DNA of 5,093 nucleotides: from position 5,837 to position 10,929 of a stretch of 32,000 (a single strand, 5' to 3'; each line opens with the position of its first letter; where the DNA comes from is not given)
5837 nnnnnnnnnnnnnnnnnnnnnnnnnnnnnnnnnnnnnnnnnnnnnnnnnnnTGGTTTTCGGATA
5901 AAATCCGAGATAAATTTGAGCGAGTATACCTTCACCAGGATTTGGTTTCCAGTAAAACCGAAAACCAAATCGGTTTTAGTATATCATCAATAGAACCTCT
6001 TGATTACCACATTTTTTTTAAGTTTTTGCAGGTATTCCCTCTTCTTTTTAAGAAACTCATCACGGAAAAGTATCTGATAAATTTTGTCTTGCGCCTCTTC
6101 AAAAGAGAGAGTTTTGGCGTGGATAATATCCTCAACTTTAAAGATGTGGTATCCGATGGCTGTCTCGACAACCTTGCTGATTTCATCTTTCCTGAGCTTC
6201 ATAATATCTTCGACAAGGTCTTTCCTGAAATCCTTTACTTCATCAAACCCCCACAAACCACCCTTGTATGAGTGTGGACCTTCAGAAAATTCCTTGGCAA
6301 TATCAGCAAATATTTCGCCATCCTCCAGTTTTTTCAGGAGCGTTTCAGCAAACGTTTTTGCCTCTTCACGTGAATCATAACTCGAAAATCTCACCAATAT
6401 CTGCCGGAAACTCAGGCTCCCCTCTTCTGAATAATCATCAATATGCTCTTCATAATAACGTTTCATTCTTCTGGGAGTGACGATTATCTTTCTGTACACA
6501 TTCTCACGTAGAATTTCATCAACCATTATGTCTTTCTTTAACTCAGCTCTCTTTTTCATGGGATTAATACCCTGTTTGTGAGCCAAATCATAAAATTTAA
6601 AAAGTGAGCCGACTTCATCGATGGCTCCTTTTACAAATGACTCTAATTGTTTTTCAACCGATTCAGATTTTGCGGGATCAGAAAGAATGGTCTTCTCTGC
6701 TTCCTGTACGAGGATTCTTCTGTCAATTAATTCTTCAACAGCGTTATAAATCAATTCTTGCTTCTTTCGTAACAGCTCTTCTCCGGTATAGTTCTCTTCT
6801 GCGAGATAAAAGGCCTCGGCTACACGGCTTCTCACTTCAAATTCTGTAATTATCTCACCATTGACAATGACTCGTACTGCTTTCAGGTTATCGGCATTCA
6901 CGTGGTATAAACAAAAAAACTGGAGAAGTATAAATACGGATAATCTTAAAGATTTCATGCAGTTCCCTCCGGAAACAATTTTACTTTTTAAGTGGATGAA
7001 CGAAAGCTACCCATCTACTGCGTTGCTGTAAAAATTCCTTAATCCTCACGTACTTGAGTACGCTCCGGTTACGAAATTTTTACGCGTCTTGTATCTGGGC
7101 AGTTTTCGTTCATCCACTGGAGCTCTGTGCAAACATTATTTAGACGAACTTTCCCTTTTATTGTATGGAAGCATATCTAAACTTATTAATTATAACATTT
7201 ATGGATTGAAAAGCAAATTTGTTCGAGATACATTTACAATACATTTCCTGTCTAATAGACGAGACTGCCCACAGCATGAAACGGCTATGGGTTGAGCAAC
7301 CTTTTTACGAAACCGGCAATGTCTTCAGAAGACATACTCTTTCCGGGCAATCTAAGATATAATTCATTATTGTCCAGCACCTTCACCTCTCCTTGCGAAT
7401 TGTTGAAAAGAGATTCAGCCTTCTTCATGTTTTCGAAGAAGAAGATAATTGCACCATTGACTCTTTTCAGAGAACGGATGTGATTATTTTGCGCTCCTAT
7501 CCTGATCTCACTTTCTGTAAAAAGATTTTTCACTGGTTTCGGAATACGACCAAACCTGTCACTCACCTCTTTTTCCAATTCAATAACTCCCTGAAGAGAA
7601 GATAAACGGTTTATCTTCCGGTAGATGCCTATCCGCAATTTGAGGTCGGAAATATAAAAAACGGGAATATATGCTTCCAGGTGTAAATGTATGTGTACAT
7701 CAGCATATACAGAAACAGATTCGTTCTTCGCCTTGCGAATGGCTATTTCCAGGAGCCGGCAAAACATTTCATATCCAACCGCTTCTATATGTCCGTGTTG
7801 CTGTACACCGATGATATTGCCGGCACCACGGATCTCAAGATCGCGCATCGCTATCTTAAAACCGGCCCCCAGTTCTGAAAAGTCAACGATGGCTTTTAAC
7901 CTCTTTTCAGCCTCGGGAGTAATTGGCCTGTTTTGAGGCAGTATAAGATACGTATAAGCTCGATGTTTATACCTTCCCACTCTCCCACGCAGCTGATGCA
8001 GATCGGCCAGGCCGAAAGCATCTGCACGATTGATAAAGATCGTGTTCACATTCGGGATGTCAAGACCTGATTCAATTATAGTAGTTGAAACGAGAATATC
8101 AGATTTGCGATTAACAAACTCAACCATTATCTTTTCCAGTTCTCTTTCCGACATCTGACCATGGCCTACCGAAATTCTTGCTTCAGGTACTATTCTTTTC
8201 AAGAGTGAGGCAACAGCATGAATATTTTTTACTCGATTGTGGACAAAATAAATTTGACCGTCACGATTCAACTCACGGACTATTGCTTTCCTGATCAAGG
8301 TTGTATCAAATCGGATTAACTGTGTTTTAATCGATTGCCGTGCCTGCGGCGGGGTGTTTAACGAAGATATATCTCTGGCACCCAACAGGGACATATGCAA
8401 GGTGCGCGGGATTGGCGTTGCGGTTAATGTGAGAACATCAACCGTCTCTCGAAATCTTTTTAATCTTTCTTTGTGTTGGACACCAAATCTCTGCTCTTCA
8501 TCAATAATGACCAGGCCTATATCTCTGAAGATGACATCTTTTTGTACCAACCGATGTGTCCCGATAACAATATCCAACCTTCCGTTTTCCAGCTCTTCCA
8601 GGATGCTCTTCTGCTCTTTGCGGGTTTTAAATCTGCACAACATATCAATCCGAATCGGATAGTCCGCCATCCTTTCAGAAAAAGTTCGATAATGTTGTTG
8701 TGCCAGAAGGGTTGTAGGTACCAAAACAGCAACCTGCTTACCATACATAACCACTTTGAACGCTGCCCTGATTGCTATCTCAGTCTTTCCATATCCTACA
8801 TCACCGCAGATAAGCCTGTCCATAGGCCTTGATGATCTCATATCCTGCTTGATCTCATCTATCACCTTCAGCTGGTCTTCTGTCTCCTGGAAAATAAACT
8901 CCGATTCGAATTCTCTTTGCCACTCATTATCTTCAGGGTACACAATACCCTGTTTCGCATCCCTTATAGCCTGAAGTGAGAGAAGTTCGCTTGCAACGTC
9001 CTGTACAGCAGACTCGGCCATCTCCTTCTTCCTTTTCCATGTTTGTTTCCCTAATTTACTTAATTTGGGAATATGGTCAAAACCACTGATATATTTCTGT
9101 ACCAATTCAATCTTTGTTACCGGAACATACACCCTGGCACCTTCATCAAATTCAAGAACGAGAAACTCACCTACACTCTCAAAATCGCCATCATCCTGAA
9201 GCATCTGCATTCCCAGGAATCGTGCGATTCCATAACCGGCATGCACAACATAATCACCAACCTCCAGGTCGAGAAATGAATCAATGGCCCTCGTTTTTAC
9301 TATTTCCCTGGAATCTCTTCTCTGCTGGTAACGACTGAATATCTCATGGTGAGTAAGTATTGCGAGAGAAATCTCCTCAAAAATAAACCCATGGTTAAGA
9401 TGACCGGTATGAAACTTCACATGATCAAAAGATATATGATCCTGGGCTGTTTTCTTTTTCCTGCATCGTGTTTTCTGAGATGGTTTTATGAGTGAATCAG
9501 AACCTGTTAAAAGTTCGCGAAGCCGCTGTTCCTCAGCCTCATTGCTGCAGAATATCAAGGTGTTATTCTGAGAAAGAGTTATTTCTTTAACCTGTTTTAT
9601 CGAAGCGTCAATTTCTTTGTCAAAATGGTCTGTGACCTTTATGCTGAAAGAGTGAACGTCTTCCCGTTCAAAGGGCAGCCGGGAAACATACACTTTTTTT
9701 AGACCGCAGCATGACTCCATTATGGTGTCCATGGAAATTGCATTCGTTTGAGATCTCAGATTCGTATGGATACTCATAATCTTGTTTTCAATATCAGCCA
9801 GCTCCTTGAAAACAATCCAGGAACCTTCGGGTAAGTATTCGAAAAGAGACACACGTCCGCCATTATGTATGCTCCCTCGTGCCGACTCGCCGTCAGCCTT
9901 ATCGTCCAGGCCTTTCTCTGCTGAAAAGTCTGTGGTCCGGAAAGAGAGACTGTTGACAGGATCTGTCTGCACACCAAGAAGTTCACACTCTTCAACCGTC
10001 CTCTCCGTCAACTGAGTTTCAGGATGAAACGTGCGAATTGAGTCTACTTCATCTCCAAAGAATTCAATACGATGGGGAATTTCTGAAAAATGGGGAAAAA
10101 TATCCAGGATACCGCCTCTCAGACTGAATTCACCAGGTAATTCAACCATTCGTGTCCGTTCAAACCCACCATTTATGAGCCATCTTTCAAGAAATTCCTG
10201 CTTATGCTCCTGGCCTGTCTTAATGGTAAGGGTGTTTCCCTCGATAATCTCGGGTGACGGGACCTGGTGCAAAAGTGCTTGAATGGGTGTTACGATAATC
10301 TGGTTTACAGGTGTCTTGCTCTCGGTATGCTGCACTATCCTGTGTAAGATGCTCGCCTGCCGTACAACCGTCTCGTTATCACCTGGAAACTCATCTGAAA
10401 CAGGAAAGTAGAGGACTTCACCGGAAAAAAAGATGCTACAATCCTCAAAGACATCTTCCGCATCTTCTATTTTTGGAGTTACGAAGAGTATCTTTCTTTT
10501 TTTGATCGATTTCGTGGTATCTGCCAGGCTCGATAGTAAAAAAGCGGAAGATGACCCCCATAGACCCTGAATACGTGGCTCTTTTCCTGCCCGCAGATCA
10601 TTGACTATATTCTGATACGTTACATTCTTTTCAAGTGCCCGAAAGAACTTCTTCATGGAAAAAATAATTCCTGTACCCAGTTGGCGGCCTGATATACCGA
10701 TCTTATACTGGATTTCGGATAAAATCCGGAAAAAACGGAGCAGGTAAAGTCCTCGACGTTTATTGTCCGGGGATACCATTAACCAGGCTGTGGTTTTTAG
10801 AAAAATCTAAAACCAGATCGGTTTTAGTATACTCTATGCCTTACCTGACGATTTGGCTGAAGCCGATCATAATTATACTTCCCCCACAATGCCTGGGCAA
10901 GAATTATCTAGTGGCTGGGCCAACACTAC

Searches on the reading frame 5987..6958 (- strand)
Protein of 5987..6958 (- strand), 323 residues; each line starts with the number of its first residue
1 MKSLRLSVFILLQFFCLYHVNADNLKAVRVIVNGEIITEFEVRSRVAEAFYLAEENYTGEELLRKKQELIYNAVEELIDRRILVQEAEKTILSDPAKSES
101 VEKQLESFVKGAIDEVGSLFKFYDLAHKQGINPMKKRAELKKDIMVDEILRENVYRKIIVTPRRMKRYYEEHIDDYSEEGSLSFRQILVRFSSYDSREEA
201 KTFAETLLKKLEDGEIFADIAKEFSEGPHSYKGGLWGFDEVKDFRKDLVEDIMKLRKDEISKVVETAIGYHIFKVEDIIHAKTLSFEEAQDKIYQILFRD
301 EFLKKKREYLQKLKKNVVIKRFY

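Call 11: search_protein_families(library=pfam, proteins=[window:5987-6958:-])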
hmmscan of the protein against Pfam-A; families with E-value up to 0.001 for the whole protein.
window:5987-6958:- (323 aa): 4 families
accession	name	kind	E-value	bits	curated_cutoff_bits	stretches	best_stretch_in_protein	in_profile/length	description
PF13145.12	Rotamase_2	-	3.5e-17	63.8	27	1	160-291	1-121/121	PPIC-type PPIASE domain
PF00639.27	Rotamase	-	3.6e-16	60.4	21.7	1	189-277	4-97/97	PPIC-type PPIASE domain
PF13616.12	Rotamase_3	-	6e-16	59.5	22.5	1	177-277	11-114/116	PPIC-type PPIASE domain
PF13624.11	SurA_N_3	-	6.1e-06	26.6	27.2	1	16-149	29-161/162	SurA-like N-terminal domain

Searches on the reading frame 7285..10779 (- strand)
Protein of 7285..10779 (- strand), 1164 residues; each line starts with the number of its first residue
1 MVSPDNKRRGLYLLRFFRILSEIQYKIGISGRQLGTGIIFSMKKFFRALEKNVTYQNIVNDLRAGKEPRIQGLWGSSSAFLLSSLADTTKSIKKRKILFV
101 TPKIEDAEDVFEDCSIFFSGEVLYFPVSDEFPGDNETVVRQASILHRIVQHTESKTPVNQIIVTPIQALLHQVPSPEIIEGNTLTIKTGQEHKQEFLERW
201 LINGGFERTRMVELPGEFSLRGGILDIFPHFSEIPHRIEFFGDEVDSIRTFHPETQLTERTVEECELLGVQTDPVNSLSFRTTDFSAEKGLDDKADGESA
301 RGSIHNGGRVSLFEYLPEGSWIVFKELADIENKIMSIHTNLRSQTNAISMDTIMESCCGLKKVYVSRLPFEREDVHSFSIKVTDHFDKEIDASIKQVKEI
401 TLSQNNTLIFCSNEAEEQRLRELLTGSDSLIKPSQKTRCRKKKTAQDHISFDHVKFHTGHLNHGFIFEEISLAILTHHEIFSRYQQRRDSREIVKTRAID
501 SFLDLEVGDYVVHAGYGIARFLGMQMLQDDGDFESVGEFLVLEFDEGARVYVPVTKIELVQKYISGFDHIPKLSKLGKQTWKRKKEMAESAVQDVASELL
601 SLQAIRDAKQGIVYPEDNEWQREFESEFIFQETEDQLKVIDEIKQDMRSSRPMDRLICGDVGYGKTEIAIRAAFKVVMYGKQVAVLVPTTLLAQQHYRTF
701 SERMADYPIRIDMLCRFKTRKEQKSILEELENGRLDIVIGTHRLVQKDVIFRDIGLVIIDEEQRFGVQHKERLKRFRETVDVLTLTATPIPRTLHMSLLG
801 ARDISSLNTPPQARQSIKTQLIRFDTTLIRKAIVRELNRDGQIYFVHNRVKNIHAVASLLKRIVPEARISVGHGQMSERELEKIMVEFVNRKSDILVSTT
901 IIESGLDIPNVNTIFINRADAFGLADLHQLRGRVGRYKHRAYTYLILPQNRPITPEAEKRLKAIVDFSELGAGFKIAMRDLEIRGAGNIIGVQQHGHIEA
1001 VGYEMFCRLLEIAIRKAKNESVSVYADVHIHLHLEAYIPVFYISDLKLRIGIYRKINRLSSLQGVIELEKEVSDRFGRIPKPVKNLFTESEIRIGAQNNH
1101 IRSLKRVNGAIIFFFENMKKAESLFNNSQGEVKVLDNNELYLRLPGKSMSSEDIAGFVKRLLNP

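Call 11: search_protein_families(library=pfam, proteins=[window:7285-10779:-])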
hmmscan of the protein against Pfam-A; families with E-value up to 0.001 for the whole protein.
window:7285-10779:- (1164 aa): 7 families
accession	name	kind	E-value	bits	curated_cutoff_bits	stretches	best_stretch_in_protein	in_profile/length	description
PF00270.35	DEAD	-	4.4e-26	92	26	1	633-794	1-164/167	DEAD/DEAH box helicase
PF17757.6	UvrB_inter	-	5.4e-22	78.2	22.9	1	184-268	1-86/91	UvrB interaction domain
PF03461.20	TRCF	-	4.4e-20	72.3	25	1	1032-1121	1-90/95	TRCF domain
PF00271.37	Helicase_C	-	1.1e-19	71.1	23.5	1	833-937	6-109/110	Helicase conserved C-terminal domain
PF02559.22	CarD_TRCF_RID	-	2.1e-15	56.9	23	1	505-564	1-57/57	CarD-like/TRCF RID domain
PF04851.21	ResIII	-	1.9e-10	41.4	22.5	1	633-789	5-162/164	Type III restriction enzyme, res subunit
PF22590.2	Cas3-like_C_2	-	9.8e-06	26.2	27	1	841-938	3-105/106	CRISPR-associated nuclease/helicase Cas3, C-terminal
